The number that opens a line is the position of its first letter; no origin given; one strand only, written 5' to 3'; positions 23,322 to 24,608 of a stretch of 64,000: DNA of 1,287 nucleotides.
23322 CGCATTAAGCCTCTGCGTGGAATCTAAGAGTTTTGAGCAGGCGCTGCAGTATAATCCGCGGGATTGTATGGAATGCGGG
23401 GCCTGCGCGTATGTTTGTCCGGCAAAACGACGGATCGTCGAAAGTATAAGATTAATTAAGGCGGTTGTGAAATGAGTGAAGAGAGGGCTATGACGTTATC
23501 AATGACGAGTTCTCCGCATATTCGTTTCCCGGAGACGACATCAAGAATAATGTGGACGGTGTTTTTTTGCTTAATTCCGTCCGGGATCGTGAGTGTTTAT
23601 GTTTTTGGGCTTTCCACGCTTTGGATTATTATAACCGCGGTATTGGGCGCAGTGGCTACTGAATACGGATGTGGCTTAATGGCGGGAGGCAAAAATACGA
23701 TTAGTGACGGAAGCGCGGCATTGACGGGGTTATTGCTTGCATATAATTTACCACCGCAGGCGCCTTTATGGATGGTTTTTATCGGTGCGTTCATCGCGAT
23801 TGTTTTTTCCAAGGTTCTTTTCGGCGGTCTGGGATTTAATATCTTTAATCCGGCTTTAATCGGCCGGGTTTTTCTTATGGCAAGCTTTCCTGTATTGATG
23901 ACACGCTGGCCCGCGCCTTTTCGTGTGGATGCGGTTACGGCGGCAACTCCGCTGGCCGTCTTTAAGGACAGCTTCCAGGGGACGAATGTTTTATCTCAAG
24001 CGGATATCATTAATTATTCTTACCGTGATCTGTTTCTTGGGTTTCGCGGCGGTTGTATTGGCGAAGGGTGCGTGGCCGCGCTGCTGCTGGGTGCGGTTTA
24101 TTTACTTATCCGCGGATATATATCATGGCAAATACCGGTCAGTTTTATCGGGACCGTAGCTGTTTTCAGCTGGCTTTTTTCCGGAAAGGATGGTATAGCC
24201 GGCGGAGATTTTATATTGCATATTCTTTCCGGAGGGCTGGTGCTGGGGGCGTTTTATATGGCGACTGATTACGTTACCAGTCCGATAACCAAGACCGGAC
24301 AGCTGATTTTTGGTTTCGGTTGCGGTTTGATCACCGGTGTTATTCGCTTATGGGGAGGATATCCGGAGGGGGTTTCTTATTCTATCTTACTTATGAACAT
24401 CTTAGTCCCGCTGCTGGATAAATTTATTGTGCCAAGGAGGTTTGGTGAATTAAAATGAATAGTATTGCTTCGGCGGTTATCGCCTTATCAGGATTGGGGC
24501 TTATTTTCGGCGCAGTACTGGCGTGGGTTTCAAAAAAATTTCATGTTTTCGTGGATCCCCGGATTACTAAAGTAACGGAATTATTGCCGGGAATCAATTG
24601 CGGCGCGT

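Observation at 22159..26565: Minimal rnfC-rnfD-rnfB cluster lacking rnfG/E/A, translationally coupled to a RACo-like ASKHA ATPase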

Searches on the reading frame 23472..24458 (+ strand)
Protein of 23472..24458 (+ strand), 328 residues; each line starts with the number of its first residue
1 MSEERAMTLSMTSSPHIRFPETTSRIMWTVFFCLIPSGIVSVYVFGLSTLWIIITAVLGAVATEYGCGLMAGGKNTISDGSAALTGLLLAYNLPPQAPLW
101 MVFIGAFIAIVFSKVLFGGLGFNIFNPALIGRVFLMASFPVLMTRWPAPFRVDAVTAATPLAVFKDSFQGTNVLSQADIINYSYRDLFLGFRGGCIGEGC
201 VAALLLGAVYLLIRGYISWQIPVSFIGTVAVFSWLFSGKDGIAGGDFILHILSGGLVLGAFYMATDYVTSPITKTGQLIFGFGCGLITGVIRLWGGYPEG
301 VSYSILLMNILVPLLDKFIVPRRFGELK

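Call 4: search_protein_families(library=pfam, proteins=[window:23472-24458:+], max_evalue=0.01)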
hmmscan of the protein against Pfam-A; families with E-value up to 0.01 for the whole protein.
window:23472-24458:+ (328 aa): 1 family
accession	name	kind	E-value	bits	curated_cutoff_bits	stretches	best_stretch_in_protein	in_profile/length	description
PF03116.20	NQR2_RnfD_RnfE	-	1e-116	389.9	27.7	1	11-325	2-296/296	NQR2, RnfD, RnfE family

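Call 29: find_related_loci(query=window:23472-24458:+, collection=genome_contigs, flank=10000)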
Query window:23472-24458:+ (328 aa) in genome_contigs; peptide patterns used: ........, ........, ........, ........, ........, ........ (x = any residue, [..] = any of these).
600 stretches matched a pattern (row limit reached: there are more); 580 encode a relative of the query (tblastn E <= 1e-3); the best 80 are kept; 80 distinct loci.
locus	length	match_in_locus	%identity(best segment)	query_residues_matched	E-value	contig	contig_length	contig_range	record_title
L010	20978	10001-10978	69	1-327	1e-147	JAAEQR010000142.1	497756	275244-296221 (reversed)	MAG: PVC group bacterium isolate Gpa_23 GpaG_CONTIG2101741, whole genome shotgun sequence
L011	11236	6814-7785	67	1-325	4e-146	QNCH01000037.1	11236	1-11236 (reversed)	MAG: Candidatus Omnitrophota bacterium isolate B26_G9 B26_Guay9_scaffold_06597, whole genome shotgun sequence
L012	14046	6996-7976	71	1-328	6e-145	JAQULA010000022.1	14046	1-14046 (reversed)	MAG: Candidatus Omnitrophota bacterium isolate STD1_12 NODE_11066_length_14046_cov_3.864430_Sandtown_D1, whole genome sh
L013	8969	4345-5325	66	1-328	4e-136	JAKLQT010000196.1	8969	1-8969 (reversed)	MAG: Candidatus Omnitrophota bacterium isolate bin S2.42 k141_526952, whole genome shotgun sequence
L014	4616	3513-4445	58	9-325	2e-116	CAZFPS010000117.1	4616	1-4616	MAG TPA_asm: uncultured Planctomycetia bacterium isolate SRP256446_co1_195 genome assembly, contig: NODE_14172_length_46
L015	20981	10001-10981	67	1-326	8e-137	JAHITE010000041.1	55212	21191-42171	MAG: Candidatus Omnitrophota bacterium isolate MM_PC_MetaG.mb.2 MM_PC_MetaG.mb.2_k141_690372, whole genome shotgun seque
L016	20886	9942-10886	54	2-325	3e-110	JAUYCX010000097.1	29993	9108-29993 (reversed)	MAG: Candidatus Omnitrophota bacterium isolate C20_maxbin.112_sub C20_k141_421186, whole genome shotgun sequence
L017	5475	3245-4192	54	4-325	3e-110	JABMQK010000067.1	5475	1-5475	MAG: bacterium isolate bin.343 k141_2232552, whole genome shotgun sequence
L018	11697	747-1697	56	3-325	5e-110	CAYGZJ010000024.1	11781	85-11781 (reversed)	MAG TPA_asm: uncultured Planctomycetales bacterium isolate ERP119294_co1_460 genome assembly, contig: NODE_7347_length_1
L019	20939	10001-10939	55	4-326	2e-109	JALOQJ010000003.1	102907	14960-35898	MAG: Candidatus Omnitrophota bacterium isolate Prado152 scaffold_167, whole genome shotgun sequence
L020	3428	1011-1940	54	9-328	2e-111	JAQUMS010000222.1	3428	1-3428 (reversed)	MAG: Candidatus Omnitrophota bacterium isolate STD1_16 NODE_131238_length_3428_cov_2.146016_Sandtown_D1, whole genome sh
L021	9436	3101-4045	55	8-325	5e-109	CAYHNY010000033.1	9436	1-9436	MAG TPA_asm: uncultured Planctomycetales bacterium isolate ERP119705_co14_517 genome assembly, contig: NODE_10649_length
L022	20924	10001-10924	55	8-325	1e-108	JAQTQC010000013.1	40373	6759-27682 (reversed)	MAG: Candidatus Omnitrophota bacterium isolate STB_130 NODE_2046_length_40373_cov_13.401481_Sandtown_B, whole genome sho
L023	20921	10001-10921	56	9-325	2e-108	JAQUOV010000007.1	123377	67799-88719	MAG: Candidatus Omnitrophota bacterium isolate STD1_209 NODE_298_length_123377_cov_10.106418_Sandtown_D1, whole genome s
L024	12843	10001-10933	57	6-324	9e-108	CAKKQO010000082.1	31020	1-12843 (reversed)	Omnitrophica bacterium GWA2_41_15 isolate Hainich-H51-bin333-1 genome assembly, contig: H51-bin333_1_Hain_H51_02um_R3_40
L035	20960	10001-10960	54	2-328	2e-103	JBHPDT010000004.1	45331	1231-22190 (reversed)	Candidatus Omnitrophota bacterium isolate SAG AM-311-C11 NODE_4_length_45331_cov_30.772087, whole genome shotgun sequenc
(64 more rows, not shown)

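Call 38: search_solved_structures(query=window:23472-24458:+, max_evalue=0.001)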
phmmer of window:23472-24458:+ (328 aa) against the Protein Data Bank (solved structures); distinct sequences matched with E-value up to 0.001: 6.
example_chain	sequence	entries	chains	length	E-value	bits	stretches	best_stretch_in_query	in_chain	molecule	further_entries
7zc6_D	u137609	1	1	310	2.6e-84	286.6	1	9-328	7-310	RnfD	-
9eri_D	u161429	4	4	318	4.2e-77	262.9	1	7-326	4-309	Na(+)-translocating ferredoxin:NAD(+) oxidoreductase complex subunit D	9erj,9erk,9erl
8ahx_D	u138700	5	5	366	3.7e-55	190.8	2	148-325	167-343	Ion-translocating oxidoreductase complex subunit D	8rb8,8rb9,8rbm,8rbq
9lrr_B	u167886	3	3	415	5e-30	108.2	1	76-323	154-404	Na(+)-translocating NADH-quinone reductase subunit B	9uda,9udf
7xk3_B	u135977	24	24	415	5.3e-30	108.1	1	75-323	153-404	Na(+)-translocating NADH-quinone reductase subunit B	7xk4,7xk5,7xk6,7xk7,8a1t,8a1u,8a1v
9ud3_B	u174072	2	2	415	3.2e-28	102.2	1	74-323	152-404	Na(+)-translocating NADH-quinone reductase subunit B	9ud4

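Call 41: find_homologous_proteins(query=A1, max_evalue=1e-20)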
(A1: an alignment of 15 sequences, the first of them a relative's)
Query A1 (15 sequences) (202 aa, profile of the alignment): 8000 proteins with E <= 1e-20 among 8000 candidates; the best 120 are listed.
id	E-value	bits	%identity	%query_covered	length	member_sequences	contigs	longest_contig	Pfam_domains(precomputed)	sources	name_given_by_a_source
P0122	2.2e-106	372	-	-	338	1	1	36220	PF02508.20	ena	-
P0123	3.5e-105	368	78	100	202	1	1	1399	PF02508.20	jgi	-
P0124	2.9e-104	365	72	100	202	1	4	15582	PF02508.20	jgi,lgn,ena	jgi:electron transport complex protein RnfA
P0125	5.8e-104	364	81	100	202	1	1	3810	PF02508.20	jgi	-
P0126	1.1e-103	364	73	100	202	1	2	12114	PF02508.20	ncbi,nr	ncbi:MAG: electron transport complex subunit RsxA [Candidatus Omnitrophica bacterium]|nr:electron tr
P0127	1.2e-103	363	74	100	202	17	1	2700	PF02508.20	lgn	-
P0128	1.3e-103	363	71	100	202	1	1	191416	PF02508.20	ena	-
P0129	1.4e-103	363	72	100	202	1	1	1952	PF02508.20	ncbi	-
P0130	1.6e-103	363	76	100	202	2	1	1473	PF02508.20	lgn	-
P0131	1.6e-103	363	75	100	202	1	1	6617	PF02508.20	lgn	-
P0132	1.7e-103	363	71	100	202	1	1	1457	PF02508.20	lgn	-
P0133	1.9e-103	363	73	100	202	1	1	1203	PF02508.20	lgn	-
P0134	2.0e-103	363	74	99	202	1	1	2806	PF02508.20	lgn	-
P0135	2.4e-103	362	76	100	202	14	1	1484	PF02508.20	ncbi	-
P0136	2.5e-103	362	73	100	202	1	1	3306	PF02508.20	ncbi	-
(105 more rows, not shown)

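Call 74: search_protein_families(library=pfam, proteins=[L011:248-1069:+, L011:1087-2331:+, L011:2402-2773:+, L011:3110-3895:+, L011:8778-10727:+, L010:16417-17889:+, L015:375-1601:+, L015:2024-3145:+, L015:3164-3991:-, L015:17205-18167:+], max_evalue=0.0001)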
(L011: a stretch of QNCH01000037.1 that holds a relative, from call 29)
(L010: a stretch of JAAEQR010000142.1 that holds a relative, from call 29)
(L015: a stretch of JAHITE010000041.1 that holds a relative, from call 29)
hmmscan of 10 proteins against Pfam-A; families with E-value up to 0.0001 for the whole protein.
L011:248-1069:+ (273 aa): 1 family
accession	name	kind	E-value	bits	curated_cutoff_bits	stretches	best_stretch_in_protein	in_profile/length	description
PF02673.24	BacA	-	3e-73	247.1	33.4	1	7-266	2-256/257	Bacitracin resistance protein BacA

L011:1087-2331:+ (414 aa): 5 families
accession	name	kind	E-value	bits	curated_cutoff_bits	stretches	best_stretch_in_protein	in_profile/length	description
PF00483.29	NTP_transferase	-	6.6e-61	206.4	21.2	1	9-266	3-242/245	Nucleotidyl transferase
PF25247.1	LbH_GLGC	-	5.9e-30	104.4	27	1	287-413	1-135/135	GLGC left-handed parallel beta-helix domain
PF24894.1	Hexapep_GlmU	-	2.4e-08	34.5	23.3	1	286-383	3-87/104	GlmU-like, C-terminal hexapeptide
PF25084.1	LbH_EIF2B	-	3.1e-06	27.6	54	0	301-340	21-61/105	EIF2B subunit epsilon LbH domain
PF00132.30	Hexapep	-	5.5e-06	26.3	27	0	355-380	9-35/36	Bacterial transferase hexapeptide (six repeats)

L011:2402-2773:+ (123 aa): 0 families

L011:3110-3895:+ (261 aa): 7 families
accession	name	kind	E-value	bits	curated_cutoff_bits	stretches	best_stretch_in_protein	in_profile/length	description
PF01946.23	Thi4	-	1.5e-79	267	26.2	1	8-240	1-235/235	Thi4 family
PF12831.13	FAD_oxidored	-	2e-10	41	27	1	26-175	1-150/416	FAD dependent oxidoreductase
PF01266.30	DAO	-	1.1e-09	38.7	27.9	1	26-62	1-37/353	FAD dependent oxidoreductase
PF13450.12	NAD_binding_8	-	8.4e-08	32.8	21.9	1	29-63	1-35/68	NAD(P)-binding Rossmann-like domain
PF00890.30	FAD_binding_2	-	1.5e-07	31.5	20.4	0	26-61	1-36/414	FAD binding domain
PF03486.20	HI0933_like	-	6.1e-06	26.3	50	1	26-111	2-91/244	HI0933-like protein Rossmann domain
PF07992.20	Pyr_redox_2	-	2e-05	24.6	26.1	1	26-81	2-53/291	Pyridine nucleotide-disulphide oxidoreductase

L011:8778-10727:+ (649 aa): 3 families
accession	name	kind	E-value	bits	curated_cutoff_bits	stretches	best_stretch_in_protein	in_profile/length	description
PF00990.26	GGDEF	-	3.9e-30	105.2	23.8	1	466-640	1-160/161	Diguanylate cyclase, GGDEF domain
PF13492.12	GAF_3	-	3e-07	31.3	27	1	317-459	1-129/129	GAF domain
PF01590.32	GAF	-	3.5e-05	24.8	22.4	1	317-457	1-133/133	GAF domain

L010:16417-17889:+ (490 aa): 0 families

L015:375-1601:+ (408 aa): 3 families
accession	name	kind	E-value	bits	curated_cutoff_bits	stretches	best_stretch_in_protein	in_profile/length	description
PF22521.2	HypF_C_2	-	3.7e-69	233.6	27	1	150-397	1-241/241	Carbamoyltransferase, Kae1-like Domain, second subdomain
PF17788.7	HypF_C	-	5.3e-20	72.4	23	1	40-138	4-97/99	HypF Kae1-like domain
PF02543.21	Carbam_trans_N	-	6.5e-05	22.9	24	0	217-398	154-345/346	Carbamoyltransferase N-terminus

L015:2024-3145:+ (373 aa): 1 family
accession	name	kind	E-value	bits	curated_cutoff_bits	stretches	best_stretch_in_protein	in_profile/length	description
PF01924.21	HypD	-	4.5e-149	496.8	25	1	19-368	2-351/351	Hydrogenase formation hypA family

L015:3164-3991:- (275 aa): 0 families

L015:17205-18167:+ (320 aa): 9 families
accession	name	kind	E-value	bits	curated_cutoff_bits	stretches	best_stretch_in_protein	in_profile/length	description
PF13489.12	Methyltransf_23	-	1.3e-18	67.7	27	1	37-198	12-161/164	Methyltransferase domain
PF13847.12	Methyltransf_31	-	1.6e-16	60.8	27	1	48-160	6-127/145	Methyltransferase domain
PF08241.18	Methyltransf_11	-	8.5e-16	58.8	21.2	1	50-140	1-94/95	Methyltransferase domain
PF08242.18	Methyltransf_12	-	1.4e-15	58.2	30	1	50-138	1-97/98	Methyltransferase domain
PF13649.12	Methyltransf_25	-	7.1e-14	52.7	27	1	49-135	1-95/97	Methyltransferase domain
PF05175.20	MTS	-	9.7e-09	35.5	23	1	37-113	23-105/170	Methyltransferase small domain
PF06325.19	PrmA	-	6.7e-07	29.5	22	1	41-139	158-256/296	Ribosomal protein L11 methyltransferase (PrmA)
PF01728.25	FtsJ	-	1.2e-05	25.8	24.1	1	43-112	19-97/181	FtsJ-like methyltransferase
PF02353.26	CMAS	-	4.6e-05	23.3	27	1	30-120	47-141/273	Mycolic acid cyclopropane synthetase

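Call 87: find_homologous_proteins(query=L035:14221-15408:+, max_evalue=1e-30)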
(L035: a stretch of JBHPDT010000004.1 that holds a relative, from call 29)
Query L035:14221-15408:+ (396 aa): 7941 proteins with E <= 1e-30 among 8000 candidates; the best 120 are listed.
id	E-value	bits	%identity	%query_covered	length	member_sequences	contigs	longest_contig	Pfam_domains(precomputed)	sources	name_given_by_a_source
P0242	6.0e-244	827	100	100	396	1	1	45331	PF17651.7,PF14574.12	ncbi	ncbi:ASKHA domain-containing protein [Candidatus Omnitrophota bacterium]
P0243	1.7e-145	503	60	98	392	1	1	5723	PF17651.7,PF14574.12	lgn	-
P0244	4.2e-136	472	57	99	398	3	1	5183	PF17651.7,PF14574.12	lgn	-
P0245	7.6e-136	471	58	98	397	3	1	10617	PF17651.7,PF14574.12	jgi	-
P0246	7.9e-135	468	55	99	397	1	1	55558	PF17651.7,PF14574.12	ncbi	ncbi:MAG: ASKHA domain-containing protein [Candidatus Omnitrophota bacterium]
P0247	7.3e-134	465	56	99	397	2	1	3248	PF17651.7,PF14574.12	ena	-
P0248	9.4e-132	458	57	99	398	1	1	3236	PF17651.7,PF14574.12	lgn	-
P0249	1.0e-127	444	56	100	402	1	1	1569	PF17651.7,PF14574.12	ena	-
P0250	2.6e-126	440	55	99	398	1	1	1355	PF17651.7,PF14574.12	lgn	-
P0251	8.0e-126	438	54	100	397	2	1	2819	PF17651.7,PF14574.12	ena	-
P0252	1.1e-124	435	54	99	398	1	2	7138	PF17651.7,PF14574.12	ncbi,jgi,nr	ncbi:MAG: DUF4445 domain-containing protein [Candidatus Omnitrophica bacterium]|nr:DUF4445 domain-co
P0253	3.1e-124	433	53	99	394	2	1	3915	PF17651.7,PF14574.12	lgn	-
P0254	6.6e-124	432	54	99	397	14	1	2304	PF17651.7,PF14574.12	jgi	-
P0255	7.3e-124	432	55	98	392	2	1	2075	PF17651.7,PF14574.12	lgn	-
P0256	2.3e-122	427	52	100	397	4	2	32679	PF17651.7,PF14574.12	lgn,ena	-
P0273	3.0e-117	410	53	99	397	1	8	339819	PF17651.7,PF14574.12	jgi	-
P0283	1.3e-112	395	48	100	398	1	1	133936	PF17651.7,PF14574.12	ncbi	ncbi:MAG: ASKHA domain-containing protein [Candidatus Omnitrophota bacterium]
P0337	2.5e-73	266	41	99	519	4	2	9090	PF00111.33,PF17651.7,PF14574.12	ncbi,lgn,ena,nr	ncbi:MAG: hypothetical protein AUJ75_03265 [Candidatus Omnitrophica bacterium CG1_02_49_10]|nr:MAG: 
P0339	5.2e-73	264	37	99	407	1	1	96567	PF17651.7,PF14574.12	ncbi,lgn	-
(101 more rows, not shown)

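Call 88: search_protein_families(library=ncbifam, proteins=[window:23472-24458:+], max_evalue=0.00001)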
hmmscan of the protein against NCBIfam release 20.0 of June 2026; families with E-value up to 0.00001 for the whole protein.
window:23472-24458:+ (328 aa): 6 families
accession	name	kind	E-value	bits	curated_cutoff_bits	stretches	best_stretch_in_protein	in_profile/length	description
TIGR01946.1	rnfD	subfamily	4.6e-101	338.4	207.05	1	14-326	1-327/327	RnfABCDGE type electron transport complex subunit D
NF002011.0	PRK00816.1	equivalog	2.7e-75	253.7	415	2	7-152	1-148/352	electron transport complex subunit RsxD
NF041838.1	rnfD_Methano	equivalog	1.6e-60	204.9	400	2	7-149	1-143/285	Rnf electron transport complex subunit RnfD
NF003756.0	PRK05349.1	equivalog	8.4e-54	183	414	1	83-321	152-394/406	NADH:ubiquinone reductase (Na(+)-transporting) subunit B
TIGR01937.1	nqrB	equivalog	6.5e-47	160.3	349.9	1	74-321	144-407/413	NADH:ubiquinone reductase (Na(+)-transporting) subunit B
NF002181.0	PRK01024.1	equivalog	3.9e-37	128.1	792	2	178-321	340-496/503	Na(+)-transporting NADH-quinone reductase subunit B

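Call 89: find_encoding_contigs(protein=P0273, flank=10000, max_places=1)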
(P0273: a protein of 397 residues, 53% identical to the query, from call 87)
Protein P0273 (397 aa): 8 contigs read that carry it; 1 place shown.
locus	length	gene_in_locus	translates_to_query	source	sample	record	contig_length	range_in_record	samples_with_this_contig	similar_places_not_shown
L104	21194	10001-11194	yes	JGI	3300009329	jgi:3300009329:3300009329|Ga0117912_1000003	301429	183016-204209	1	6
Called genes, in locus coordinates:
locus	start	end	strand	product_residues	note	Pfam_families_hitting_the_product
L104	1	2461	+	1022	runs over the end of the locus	PF01326:PPDK_N, PF00391:PEP-utilizers, PF02896:PEP-utilizers_C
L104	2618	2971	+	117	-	PF07238:PilZ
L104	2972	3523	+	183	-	PF01965:DJ-1_PfpI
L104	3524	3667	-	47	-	-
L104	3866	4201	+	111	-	PF07238:PilZ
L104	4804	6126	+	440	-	PF13375:RnfC_N, PF01512:Complex1_51K, PF10531:SLBB (weak), PF12838:Fer4_7, PF13183:Fer4_8 (weak), PF13187:Fer4_9, PF13237:Fer4_10, PF13534:Fer4_17 (weak), +2 more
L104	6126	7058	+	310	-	PF03116:NQR2_RnfD_RnfE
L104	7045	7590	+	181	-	PF04205:FMN_bind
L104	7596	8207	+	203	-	PF02508:Rnf-Nqr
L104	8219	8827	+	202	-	PF02508:Rnf-Nqr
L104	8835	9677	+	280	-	PF04060:FeS, PF13237:Fer4_10 (weak), PF12838:Fer4_7, PF13187:Fer4_9, PF14697:Fer4_21, PF13237:Fer4_10, PF12838:Fer4_7, PF13187:Fer4_9, +10 more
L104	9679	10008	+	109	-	PF00085:Thioredoxin, PF00578:AhpC-TSA (weak), PF08534:Redoxin (weak), PF14595:Thioredoxin_9 (weak), PF13098:Thioredoxin_2, PF13905:Thioredoxin_8 (faint)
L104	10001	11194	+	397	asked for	PF17651:Raco_middle, PF14574:RACo_C_ter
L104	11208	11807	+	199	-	PF00551:Formyl_trans_N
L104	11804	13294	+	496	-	PF02878:PGM_PMM_I, PF02879:PGM_PMM_II, PF02880:PGM_PMM_III, PF00408:PGM_PMM_IV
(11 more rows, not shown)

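Call 90: find_encoding_contigs(protein=P0283, flank=10000, max_places=1)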
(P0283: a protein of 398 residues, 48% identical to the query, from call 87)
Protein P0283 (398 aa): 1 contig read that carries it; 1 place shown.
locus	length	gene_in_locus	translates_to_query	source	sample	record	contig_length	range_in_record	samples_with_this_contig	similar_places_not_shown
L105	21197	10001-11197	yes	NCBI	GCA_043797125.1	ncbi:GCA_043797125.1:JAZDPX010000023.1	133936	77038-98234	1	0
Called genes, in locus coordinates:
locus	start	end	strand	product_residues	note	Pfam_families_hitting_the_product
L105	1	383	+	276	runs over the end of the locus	-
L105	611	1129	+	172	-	-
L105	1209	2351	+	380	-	PF05157:MshEN, PF07238:PilZ (weak)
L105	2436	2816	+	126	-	-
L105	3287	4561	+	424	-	PF05977:MFS_3, PF07690:MFS_1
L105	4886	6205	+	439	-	PF13375:RnfC_N, PF01512:Complex1_51K, PF10531:SLBB, PF12838:Fer4_7, PF13183:Fer4_8 (weak), PF13187:Fer4_9, PF13237:Fer4_10, PF13534:Fer4_17 (weak), +7 more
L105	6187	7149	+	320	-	PF03116:NQR2_RnfD_RnfE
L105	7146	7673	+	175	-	PF04205:FMN_bind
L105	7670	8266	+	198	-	PF02508:Rnf-Nqr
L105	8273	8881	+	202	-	PF02508:Rnf-Nqr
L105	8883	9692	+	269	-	PF04060:FeS, PF12838:Fer4_7, PF13187:Fer4_9 (weak), PF13237:Fer4_10 (weak), PF13187:Fer4_9, PF12838:Fer4_7, PF00037:Fer4, PF12837:Fer4_6, +10 more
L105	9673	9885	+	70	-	PF00085:Thioredoxin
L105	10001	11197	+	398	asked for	PF17651:Raco_middle, PF14574:RACo_C_ter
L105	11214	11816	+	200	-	PF00551:Formyl_trans_N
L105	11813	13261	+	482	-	PF02878:PGM_PMM_I, PF02879:PGM_PMM_II, PF02880:PGM_PMM_III, PF00408:PGM_PMM_IV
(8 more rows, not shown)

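Call 91: find_encoding_contigs(protein=P0339, flank=10000, max_places=1)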
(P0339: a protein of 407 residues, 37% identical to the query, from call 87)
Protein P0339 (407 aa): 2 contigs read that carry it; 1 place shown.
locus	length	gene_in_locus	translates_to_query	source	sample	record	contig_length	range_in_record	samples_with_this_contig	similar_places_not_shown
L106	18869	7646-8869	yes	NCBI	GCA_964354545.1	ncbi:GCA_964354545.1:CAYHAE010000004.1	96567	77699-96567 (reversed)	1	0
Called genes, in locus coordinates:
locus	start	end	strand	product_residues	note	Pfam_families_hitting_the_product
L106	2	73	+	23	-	?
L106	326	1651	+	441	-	PF05977:MFS_3, PF07690:MFS_1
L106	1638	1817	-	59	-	-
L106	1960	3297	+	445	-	PF13375:RnfC_N, PF01512:Complex1_51K, PF10531:SLBB (weak), PF00037:Fer4 (faint), PF12838:Fer4_7 (weak), PF13183:Fer4_8 (weak), PF13187:Fer4_9 (weak), PF13237:Fer4_10, +1 more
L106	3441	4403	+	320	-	PF03116:NQR2_RnfD_RnfE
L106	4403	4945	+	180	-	PF04205:FMN_bind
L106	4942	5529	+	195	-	PF02508:Rnf-Nqr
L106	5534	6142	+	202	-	PF02508:Rnf-Nqr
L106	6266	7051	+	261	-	PF04060:FeS, PF12838:Fer4_7, PF13187:Fer4_9 (weak), PF13237:Fer4_10 (weak), PF14697:Fer4_21 (weak), PF25160:LdpA_Fe-S-bd (weak), PF00037:Fer4 (weak), PF12838:Fer4_7, +6 more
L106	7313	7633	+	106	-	PF00085:Thioredoxin, PF08534:Redoxin (weak), PF13098:Thioredoxin_2 (weak), PF13905:Thioredoxin_8 (faint)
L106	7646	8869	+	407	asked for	PF17651:Raco_middle, PF14574:RACo_C_ter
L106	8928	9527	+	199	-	PF00551:Formyl_trans_N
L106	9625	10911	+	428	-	PF03952:Enolase_N, PF00113:Enolase_C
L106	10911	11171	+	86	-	PF04977:DivIC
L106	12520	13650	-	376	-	PF00278:Orn_DAP_Arg_deC, PF01168:Ala_racemase_N (weak), PF02784:Orn_Arg_deC_N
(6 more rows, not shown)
